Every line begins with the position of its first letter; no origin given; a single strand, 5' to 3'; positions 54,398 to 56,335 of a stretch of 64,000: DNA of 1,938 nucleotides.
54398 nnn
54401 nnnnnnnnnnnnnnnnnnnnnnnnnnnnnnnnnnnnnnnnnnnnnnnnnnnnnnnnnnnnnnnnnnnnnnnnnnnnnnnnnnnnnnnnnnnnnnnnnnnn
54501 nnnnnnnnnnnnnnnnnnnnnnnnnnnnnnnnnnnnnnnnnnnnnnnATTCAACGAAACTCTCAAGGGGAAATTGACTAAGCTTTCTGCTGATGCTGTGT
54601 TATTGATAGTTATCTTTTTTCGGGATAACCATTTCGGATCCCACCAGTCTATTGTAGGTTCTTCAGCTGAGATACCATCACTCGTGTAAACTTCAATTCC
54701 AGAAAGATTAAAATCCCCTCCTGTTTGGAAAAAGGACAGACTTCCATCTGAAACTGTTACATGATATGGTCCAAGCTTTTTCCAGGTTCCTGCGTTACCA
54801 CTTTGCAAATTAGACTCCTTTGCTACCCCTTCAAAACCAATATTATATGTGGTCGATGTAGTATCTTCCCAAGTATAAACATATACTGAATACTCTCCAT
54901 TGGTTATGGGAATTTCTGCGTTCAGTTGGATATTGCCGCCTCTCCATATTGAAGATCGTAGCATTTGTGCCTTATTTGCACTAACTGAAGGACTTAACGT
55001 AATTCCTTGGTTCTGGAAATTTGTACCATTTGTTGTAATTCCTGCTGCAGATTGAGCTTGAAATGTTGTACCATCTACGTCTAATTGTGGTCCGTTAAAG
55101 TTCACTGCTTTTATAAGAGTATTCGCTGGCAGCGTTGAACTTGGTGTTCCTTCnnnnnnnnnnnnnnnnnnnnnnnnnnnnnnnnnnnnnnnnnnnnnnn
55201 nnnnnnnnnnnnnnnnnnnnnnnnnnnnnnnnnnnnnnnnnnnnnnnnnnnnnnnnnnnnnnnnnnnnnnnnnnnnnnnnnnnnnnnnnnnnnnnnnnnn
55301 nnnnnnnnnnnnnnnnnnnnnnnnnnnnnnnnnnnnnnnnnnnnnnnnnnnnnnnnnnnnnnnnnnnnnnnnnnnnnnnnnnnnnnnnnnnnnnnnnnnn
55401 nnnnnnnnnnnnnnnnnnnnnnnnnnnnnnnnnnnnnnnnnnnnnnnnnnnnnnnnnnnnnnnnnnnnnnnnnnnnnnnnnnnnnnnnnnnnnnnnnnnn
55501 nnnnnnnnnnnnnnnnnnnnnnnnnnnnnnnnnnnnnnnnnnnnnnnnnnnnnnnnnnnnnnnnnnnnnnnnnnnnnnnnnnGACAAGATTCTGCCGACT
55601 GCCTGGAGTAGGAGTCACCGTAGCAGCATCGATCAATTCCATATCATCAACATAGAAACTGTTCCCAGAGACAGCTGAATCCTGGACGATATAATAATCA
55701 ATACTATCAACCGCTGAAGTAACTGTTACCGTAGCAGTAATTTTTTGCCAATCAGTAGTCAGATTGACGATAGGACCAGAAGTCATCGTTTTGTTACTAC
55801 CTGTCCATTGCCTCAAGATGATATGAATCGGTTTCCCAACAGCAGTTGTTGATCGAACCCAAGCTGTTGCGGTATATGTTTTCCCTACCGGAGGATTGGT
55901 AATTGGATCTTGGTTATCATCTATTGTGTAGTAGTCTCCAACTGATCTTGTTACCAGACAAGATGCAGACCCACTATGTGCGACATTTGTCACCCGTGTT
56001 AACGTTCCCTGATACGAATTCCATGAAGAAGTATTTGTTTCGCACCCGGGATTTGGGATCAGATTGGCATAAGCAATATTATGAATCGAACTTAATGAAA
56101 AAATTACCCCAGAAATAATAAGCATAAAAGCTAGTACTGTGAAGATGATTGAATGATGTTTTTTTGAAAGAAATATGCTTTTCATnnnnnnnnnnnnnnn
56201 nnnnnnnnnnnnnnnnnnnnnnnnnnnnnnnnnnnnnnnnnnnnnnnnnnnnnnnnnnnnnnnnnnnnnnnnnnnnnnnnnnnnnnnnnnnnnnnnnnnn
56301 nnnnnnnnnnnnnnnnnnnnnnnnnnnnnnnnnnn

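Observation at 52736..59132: Pair of giant surface proteins (vWA/CnaB-repeat adhesin and double-CBM/DUF2341/LamG lectin-like protein) wedged directly upstream of nusA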

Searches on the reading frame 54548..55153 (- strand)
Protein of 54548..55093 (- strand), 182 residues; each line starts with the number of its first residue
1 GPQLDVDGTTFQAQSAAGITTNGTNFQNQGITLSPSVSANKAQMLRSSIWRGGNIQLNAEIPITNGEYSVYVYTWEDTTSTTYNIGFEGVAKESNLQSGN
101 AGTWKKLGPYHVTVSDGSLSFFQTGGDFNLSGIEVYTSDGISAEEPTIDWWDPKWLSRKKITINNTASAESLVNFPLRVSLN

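Call 29: search_protein_families(library=pfam, proteins=[window:54548-55093:-], max_evalue=1)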
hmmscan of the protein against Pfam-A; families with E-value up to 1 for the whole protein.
window:54548-55093:- (182 aa): 0 families
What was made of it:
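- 54668..55117 (-): MID module (B residues 357-506): an unannotated beta-jelly-roll, CBM6/35/61-like by fold. No Pfam hit (call 29).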

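Call 62: predict_structure(alignment_id=A5)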
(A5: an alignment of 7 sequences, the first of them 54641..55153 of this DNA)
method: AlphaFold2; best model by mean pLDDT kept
length: 171 residues; sequences in the alignment: 7
mean_pLDDT: 80.8   pTM: 0.77
mean pLDDT of the five models: 80.8, 80.7, 69.4, 64.7, 60.1
residues with pLDDT >= 90: 62; 70-90: 81; 50-70: 13; < 50: 15
segments of 3 or more residues with pLDDT < 50: 1-6, 162-170
pLDDT, mean of each block of 10 residues (from residue 1): 49 90 90 87 74 77 79 82 92 83 91 86 84 93 88 86 46 51
secondary structure, 60 per line:
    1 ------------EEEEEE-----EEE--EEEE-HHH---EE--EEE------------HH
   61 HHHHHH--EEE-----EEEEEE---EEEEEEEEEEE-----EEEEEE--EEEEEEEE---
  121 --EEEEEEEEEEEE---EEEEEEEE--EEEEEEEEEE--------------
elements in order: E13-18 E24-26 E29-32 E44-46 H59-66 E69-71 E77-82 E86-96 E102-107 E110-117 E123-134 E138-145 E148-157
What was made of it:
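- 54668..55117 (-): AF2 pLDDT 80.8 (call 62).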

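Call 64: fold_search(model_id=the predicted structure, library=pdb)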
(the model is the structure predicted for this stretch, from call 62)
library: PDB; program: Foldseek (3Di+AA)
matches with E <= 10: 1656; with E <= 0.001: 29
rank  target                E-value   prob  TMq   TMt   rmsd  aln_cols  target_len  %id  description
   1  7ehg_C                6.8e-05  1.00  0.46  0.56   4.4       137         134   16  Crystal Structure of MiXBM (released 2022-03-30)
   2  7ehg_E                6.8e-05  1.00  0.46  0.55   4.4       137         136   16  Crystal Structure of MiXBM (released 2022-03-30)
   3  7ehg_F                6.8e-05  1.00  0.43  0.52   9.0       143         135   19  Crystal Structure of MiXBM (released 2022-03-30)
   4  7ehg_A                8.0e-05  1.00  0.43  0.53   8.8       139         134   19  Crystal Structure of MiXBM (released 2022-03-30)
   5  7ehg_B                1.0e-04  1.00  0.43  0.53   8.8       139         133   19  Crystal Structure of MiXBM (released 2022-03-30)
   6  7ehg_G                1.2e-04  1.00  0.47  0.57   4.2       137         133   18  Crystal Structure of MiXBM (released 2022-03-30)
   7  7byx_A                3.0e-04  1.00  0.41  0.19   6.3       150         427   15  Crystal structure of exo-beta-1,3-galactanase from Phanerochaete chrysosporium Pc1,3Gal43A E208A with beta-1,3-galacto (released 2020-11-04)
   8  8j3x_B                3.5e-04  1.00  0.39  0.19   3.3        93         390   11  Crystal structure of CBM6E from Saccharophagus degradans (released 2024-04-24)
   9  2vzr_A                3.5e-04  1.00  0.41  0.53   7.2       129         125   20  C-terminal CBM35 from Amycolatopsis orientalis exo-chitosanase CsxA in complex with glucuronic acid (released 2009-01-13)
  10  4qaw_C                3.5e-04  1.00  0.36  0.14  12.9       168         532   15  Structure of modular Xyn30D from Paenibacillus barcinonensis (released 2014-10-08)
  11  4qaw_E                3.7e-04  1.00  0.40  0.15  13.9       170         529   17  Structure of modular Xyn30D from Paenibacillus barcinonensis (released 2014-10-08)
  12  2xon_L                3.9e-04  1.00  0.35  0.40   8.3       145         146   12  Structure of TmCBM61 in complex with beta-1,4-galactotriose at 1.4 A resolution (released 2010-09-08)
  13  4qaw_H                4.1e-04  1.00  0.42  0.16  12.7       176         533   14  Structure of modular Xyn30D from Paenibacillus barcinonensis (released 2014-10-08)
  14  7bys_A                4.3e-04  1.00  0.40  0.19   6.3       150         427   16  Crystal structure of exo-beta-1,3-galactanase from Phanerochaete chrysosporium Pc1,3Gal43A apo form (released 2020-11-04)
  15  8j3x_A                4.8e-04  1.00  0.39  0.19   3.3        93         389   11  Crystal structure of CBM6E from Saccharophagus degradans (released 2024-04-24)
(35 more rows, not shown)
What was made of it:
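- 54668..55117 (-): Foldseek matches to 7ehg, 2vzr and 2xon at 7e-5 to 4e-4 (call 64).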

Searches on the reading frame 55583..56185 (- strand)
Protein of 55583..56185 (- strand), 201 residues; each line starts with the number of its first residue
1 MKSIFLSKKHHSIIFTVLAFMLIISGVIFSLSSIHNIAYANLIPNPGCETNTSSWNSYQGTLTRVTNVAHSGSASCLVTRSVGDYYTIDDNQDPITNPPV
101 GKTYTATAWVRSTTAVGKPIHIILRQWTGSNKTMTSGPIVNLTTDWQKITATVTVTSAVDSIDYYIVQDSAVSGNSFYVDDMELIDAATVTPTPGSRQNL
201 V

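Call 29: search_protein_families(library=pfam, proteins=[window:55583-56185:-], max_evalue=1)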
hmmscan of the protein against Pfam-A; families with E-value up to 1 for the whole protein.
window:55583-56185:- (201 aa): 1 family
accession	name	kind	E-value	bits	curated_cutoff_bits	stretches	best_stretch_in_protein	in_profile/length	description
PF02018.23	CBM_4_9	-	3.4e-09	37.6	25.9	1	41-166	2-129/136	Carbohydrate binding domain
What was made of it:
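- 55688..56065 (-): CBM_4_9 module 1 (B residues 41-166). Pfam 3.4e-9, 37.6 bits against a cutoff of 25.9 (call 29).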
